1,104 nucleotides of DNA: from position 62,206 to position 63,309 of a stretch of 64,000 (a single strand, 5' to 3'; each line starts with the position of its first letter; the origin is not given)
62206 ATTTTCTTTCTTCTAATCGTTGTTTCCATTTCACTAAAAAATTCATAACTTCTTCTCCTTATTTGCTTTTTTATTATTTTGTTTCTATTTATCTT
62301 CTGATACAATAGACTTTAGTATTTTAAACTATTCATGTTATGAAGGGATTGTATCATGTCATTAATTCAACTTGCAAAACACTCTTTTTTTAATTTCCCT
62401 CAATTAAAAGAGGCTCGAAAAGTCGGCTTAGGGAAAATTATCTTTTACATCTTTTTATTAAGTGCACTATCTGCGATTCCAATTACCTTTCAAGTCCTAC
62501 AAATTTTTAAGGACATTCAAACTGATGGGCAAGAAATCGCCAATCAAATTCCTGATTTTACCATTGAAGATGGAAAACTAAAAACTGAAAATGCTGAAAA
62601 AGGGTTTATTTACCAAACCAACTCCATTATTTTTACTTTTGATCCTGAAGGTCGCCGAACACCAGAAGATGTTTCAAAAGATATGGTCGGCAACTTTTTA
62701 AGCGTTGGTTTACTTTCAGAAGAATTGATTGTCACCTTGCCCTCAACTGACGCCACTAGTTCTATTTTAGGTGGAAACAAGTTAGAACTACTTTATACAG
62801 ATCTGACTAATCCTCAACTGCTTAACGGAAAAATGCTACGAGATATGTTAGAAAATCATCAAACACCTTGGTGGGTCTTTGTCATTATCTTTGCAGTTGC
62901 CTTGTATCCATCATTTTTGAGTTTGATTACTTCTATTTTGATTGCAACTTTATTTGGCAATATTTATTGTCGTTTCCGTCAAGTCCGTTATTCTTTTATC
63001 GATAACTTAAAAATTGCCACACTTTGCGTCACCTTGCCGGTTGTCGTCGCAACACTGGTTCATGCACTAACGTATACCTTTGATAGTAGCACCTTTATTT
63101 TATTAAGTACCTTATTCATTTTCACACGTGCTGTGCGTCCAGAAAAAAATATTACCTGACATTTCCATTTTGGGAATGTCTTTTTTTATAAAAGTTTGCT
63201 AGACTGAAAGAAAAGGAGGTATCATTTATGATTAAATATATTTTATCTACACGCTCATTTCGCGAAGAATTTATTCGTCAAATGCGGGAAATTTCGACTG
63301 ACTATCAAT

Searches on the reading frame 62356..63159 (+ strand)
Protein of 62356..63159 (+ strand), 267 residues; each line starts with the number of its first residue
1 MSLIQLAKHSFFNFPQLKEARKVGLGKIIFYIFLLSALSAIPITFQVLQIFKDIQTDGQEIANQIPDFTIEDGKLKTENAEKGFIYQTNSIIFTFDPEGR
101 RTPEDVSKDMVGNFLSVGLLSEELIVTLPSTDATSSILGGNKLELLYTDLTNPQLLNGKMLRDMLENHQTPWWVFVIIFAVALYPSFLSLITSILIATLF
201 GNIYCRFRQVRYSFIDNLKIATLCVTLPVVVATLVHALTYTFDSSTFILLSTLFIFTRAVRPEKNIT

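Call 70: find_encoding_contigs(protein=window:62356-63159:+, flank=10000, max_places=1)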
Protein window:62356-63159:+ (267 aa): 24 contigs read that carry it; 1 place shown.
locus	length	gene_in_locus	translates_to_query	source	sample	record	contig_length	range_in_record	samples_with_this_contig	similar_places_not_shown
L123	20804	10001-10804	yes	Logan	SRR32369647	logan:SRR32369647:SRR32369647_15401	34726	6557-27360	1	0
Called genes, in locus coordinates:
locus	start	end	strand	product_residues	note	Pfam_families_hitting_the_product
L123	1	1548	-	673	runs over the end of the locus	PF00999:Na_H_Exchanger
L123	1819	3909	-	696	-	PF03717:PBP_dimer, PF00905:Transpeptidase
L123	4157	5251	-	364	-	PF03816:LytR_cpsA_psr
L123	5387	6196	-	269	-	PF01061:ABC2_membrane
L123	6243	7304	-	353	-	PF00005:ABC_tran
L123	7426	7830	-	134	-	PF01467:CTP_transf_like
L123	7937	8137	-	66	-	PF00313:CSD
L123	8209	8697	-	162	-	PF00583:Acetyltransf_1, PF13673:Acetyltransf_10, PF13508:Acetyltransf_7 (weak)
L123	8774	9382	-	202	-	PF00081:Sod_Fe_N, PF02777:Sod_Fe_C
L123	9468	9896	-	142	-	PF04138:GtrA_DPMS_TM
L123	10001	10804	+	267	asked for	PF06691:DUF1189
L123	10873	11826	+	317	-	PF00389:2-Hacid_dh, PF02826:2-Hacid_dh_C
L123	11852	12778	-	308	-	PF00535:Glycos_transf_2, PF10111:Glyco_tranf_2_2, PF13641:Glyco_tranf_2_3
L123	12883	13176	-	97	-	-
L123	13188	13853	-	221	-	PF02254:TrkA_N, PF03807:F420_oxidored (faint), PF02080:TrkA_C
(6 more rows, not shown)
